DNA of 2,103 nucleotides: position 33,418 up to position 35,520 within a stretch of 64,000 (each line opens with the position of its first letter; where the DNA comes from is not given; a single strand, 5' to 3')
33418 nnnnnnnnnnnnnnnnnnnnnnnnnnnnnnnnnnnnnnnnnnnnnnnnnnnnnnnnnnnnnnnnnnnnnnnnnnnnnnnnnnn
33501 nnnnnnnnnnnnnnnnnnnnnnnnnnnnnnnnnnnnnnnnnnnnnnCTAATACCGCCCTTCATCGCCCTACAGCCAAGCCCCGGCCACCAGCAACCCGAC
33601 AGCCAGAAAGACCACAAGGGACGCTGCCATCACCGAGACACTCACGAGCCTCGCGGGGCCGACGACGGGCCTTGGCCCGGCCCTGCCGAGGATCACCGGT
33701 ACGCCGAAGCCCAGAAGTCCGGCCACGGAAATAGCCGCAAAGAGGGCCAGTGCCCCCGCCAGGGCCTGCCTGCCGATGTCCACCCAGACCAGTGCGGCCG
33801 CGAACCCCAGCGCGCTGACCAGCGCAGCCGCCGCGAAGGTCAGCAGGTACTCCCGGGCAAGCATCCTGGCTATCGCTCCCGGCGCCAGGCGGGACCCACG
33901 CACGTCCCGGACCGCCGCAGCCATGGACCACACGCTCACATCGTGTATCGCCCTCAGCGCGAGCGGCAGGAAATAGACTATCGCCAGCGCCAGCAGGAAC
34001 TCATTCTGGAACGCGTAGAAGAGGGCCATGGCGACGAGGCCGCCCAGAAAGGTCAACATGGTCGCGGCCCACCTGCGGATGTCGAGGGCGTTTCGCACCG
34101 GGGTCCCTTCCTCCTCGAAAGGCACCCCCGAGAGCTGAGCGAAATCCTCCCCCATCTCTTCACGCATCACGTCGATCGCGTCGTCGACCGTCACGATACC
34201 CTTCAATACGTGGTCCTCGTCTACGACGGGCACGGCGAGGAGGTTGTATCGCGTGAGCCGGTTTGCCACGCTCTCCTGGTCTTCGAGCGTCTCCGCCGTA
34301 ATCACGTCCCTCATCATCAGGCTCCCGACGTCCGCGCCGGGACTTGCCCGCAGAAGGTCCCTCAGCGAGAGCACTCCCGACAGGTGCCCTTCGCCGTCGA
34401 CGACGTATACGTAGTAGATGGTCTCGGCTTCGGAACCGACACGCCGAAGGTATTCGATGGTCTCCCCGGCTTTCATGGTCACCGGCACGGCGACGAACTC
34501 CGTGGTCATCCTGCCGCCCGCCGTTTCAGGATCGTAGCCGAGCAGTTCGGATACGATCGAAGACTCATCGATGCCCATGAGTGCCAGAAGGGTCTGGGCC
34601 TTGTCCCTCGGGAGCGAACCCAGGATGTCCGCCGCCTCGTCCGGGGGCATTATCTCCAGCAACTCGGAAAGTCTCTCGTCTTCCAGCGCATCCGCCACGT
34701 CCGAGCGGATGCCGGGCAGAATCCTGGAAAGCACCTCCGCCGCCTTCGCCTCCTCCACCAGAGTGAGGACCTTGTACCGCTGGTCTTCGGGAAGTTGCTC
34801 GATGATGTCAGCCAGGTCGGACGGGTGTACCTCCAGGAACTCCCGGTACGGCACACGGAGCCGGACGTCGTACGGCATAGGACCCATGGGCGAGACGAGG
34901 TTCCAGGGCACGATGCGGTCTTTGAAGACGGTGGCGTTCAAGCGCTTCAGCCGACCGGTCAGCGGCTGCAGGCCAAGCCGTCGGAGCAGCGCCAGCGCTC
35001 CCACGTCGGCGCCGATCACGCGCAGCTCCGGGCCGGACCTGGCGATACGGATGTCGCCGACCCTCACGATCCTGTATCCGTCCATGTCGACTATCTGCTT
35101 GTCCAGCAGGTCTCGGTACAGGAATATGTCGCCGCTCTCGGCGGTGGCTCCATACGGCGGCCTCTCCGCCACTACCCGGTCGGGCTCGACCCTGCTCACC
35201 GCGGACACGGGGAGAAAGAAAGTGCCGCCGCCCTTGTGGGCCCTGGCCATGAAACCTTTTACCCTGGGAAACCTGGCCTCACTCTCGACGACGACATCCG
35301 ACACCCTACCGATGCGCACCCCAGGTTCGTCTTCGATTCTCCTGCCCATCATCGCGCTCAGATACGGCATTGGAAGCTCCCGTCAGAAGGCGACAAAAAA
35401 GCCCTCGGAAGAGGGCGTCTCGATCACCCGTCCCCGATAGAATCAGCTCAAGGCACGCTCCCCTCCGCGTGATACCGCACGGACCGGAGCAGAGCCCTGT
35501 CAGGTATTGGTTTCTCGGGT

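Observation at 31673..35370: mgtE-mntH operon ending in a free-standing paralogue of the MgtE N-terminal PRC-barrel module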

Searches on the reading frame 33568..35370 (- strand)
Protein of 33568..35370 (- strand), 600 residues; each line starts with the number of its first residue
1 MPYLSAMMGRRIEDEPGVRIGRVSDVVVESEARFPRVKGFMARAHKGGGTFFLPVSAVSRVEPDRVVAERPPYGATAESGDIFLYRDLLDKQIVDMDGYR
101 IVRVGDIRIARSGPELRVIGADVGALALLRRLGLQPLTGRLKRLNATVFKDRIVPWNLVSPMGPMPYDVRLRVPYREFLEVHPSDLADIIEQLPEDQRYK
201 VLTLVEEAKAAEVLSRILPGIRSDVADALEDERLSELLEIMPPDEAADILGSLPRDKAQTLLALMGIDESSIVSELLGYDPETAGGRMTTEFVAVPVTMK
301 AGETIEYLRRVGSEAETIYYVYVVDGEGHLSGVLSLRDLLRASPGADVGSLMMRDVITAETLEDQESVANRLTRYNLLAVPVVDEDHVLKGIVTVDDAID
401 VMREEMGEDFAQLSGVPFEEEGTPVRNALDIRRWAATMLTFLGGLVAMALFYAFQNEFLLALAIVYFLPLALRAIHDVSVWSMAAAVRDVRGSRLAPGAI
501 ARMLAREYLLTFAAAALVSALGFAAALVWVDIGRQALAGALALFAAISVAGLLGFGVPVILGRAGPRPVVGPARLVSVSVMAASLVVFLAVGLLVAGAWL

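Call 3: search_protein_families(library=pfam, proteins=[window:33568-35370:-], max_evalue=0.1)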
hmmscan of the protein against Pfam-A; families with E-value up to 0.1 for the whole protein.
window:33568-35370:- (600 aa): 5 families
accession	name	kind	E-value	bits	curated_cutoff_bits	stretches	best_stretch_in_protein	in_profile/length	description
PF03448.22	MgtE_N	-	1.8e-24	86.6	25.9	1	182-282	2-102/102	MgtE intracellular N domain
PF00571.33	CBS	-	2.1e-16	60.4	24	2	348-403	1-56/57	CBS domain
PF05239.21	PRC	-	3.3e-07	30.6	21.2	2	6-69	8-72/78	PRC-barrel domain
PF14841.11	FliG_M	-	0.00032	21.3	25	0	238-261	20-43/76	FliG middle domain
PF23528.1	Microp_apicomplexa_15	-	0.086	13.5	27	0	175-189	26-40/69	Apicomplexa microprotein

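Call 7: search_protein_families(library=ncbifam, proteins=[window:33568-35370:-], max_evalue=0.1)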
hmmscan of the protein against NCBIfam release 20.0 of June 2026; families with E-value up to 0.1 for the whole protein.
window:33568-35370:- (600 aa): 15 families
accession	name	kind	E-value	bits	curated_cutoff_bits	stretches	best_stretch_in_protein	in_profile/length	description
TIGR00400.1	mgtE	equivalog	3.4e-69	233.7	232.75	1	178-591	27-442/450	magnesium transporter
NF011447.0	PRK14869.2-3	equivalog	2.2e-07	29.8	522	1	351-408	73-130/540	putative manganese-dependent inorganic diphosphatase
NF038279.1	TF_CBS_SpxR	exception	2.5e-07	29.8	600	1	322-409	225-312/427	CBS-HotDog domain-containing transcription factor SpxR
TIGR01302.1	IMP_dehydrog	equivalog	8e-07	28.3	481.5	1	288-401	82-199/450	IMP dehydrogenase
NF005869.0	PRK07807.1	equivalog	8.5e-06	25.1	549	1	293-399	96-201/479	GuaB1 family IMP dehydrogenase-related protein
TIGR01186.1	proV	subfamily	1.9e-05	24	326.6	1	315-404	270-359/363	betaine/proline/choline family ABC transporter ATP-binding protein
NF052358.1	GMPRedGuaB1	equivalog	0.0004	19.6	675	1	293-399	96-201/479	GMP reductase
NF041552.1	TF_PrdR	equivalog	0.00049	18.5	795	1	288-413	12-136/577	sigma-54 dependent transcriptional regulator PrdR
NF011448.0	PRK14869.2-4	equivalog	0.00061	18.2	562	1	348-402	76-130/563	putative manganese-dependent inorganic diphosphatase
NF053704.1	TransRegCcpNBacil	equivalog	0.00074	19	260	1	316-387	103-182/208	transcriptional regulator CcpN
NF053603.1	HhpR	exception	0.0029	16.9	520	1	321-400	35-115/282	CBS domain-containing high hydrostatic pressure regulator HhpR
TIGR01303.1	IMP_DH_rel_1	equivalog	0.006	15.5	562.75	1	294-399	96-199/475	GuaB1 family IMP dehydrogenase-related protein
NF041630.1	CBS_CbpB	equivalog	0.014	15.3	125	0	321-395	45-128/143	cyclic-di-AMP-binding protein CbpB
NF011449.0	PRK14869.2-5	equivalog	0.018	14.1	411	1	364-413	86-135/451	putative manganese-dependent inorganic diphosphatase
NF011443.0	PRK14869.1-5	equivalog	0.047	12.1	335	0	368-407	91-130/546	putative manganese-dependent inorganic diphosphatase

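Call 15: search_solved_structures(query=window:33568-35370:-, show_alignments=2)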
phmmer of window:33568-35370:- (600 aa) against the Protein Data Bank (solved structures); distinct sequences matched with E-value up to 0.001: 12.
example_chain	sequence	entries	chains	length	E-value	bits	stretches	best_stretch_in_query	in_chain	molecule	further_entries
2yvx_A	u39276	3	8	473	4.2e-51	177.5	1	176-595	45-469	Mg2+ transporter MgtE | Magnesium transporter MgtE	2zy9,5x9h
2yvy_A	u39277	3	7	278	2.1e-46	162.1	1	176-417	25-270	Mg2+ transporter MgtE | Magnesium transporter MgtE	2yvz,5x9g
2oux_A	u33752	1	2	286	1.4e-38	136.2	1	177-422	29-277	Magnesium transporter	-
8gpv_A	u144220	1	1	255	8.9e-33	117.1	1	177-410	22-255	Magnesium transporter MgtE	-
8gps_A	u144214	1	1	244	1.3e-26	96.7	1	179-414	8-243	MgtE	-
3kpb_A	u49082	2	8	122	1e-07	34.4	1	317-398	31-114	Uncharacterized protein MJ0100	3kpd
3kpc_A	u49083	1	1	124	1e-07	34.3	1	317-398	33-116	Uncharacterized protein MJ0100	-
3kh5_A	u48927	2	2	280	7.3e-06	28.2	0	349-399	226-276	protein MJ1225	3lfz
2yzq_A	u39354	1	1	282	1.1e-05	27.6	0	295-400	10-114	Putative uncharacterized protein PH1780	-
5iip_A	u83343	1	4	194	1.3e-05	27.4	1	294-409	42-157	Glycine betaine/carnitine/choline ABC transporter%2C ATP-binding protein%2C putative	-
2p9m_A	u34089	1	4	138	0.00038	22.6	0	348-403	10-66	Hypothetical protein MJ0922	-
9sr9_H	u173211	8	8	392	0.00038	22.6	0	305-416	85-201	Dehydrogenase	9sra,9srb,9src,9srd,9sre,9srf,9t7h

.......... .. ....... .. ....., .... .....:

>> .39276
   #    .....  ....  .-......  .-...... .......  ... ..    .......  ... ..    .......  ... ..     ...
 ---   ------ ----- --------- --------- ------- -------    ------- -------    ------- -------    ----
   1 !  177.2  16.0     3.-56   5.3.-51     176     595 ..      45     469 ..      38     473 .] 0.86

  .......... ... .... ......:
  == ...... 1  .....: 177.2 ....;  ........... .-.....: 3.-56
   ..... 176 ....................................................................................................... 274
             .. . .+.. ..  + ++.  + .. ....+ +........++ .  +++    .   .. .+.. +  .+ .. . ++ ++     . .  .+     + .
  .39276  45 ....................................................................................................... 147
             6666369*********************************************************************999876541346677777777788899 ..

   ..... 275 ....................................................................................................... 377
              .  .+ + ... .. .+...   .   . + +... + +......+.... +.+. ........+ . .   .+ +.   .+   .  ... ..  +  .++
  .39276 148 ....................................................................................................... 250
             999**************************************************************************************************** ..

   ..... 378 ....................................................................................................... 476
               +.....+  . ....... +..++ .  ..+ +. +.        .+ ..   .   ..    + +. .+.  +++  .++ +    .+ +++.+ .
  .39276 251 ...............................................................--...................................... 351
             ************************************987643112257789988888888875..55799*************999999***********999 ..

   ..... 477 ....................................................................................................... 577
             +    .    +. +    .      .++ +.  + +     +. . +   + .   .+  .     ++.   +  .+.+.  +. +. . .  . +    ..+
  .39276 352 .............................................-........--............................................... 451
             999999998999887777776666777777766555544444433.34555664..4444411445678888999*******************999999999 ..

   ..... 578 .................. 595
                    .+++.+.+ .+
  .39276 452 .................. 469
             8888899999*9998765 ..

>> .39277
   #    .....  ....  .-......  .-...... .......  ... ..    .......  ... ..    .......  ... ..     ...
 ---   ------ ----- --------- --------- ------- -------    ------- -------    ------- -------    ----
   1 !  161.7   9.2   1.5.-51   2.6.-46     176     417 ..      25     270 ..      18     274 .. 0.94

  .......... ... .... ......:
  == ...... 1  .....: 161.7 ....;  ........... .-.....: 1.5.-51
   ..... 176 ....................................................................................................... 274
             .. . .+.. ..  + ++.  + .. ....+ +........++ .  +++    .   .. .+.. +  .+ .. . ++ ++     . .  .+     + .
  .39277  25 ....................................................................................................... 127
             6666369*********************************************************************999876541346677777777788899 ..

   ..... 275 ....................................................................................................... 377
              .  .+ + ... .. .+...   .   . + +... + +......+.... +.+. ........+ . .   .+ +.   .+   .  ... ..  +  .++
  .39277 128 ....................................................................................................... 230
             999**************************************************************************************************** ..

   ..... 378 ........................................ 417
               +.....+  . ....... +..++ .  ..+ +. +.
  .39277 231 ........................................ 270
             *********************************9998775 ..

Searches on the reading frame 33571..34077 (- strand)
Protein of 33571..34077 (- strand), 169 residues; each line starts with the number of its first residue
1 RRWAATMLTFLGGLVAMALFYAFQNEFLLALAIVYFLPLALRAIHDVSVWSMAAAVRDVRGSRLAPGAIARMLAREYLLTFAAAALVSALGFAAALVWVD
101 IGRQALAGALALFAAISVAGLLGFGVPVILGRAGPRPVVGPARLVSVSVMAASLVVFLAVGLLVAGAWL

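Call 8: search_protein_families(library=pfam, proteins=[window:33571-34077:-], max_evalue=10)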
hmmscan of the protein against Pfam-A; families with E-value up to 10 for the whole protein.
seq(169 aa): 2 families
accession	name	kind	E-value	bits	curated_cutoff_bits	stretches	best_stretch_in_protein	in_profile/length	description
PF01769.21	MgtE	-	0.65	10.7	27.6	1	53-134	17-99/125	Divalent cation transporter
PF11117.13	DUF2626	-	3.4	8.9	25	1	6-33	16-43/74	Protein of unknown function (DUF2626)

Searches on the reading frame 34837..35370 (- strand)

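Call 8: search_protein_families(library=pfam, proteins=[window:34837-35370:-], max_evalue=10)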
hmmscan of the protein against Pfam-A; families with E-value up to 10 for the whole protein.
seq(178 aa): 1 family
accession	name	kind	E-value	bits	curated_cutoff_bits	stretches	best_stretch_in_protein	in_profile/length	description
PF05239.21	PRC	-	2.7e-08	34.1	21.2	2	5-69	7-72/78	PRC-barrel domain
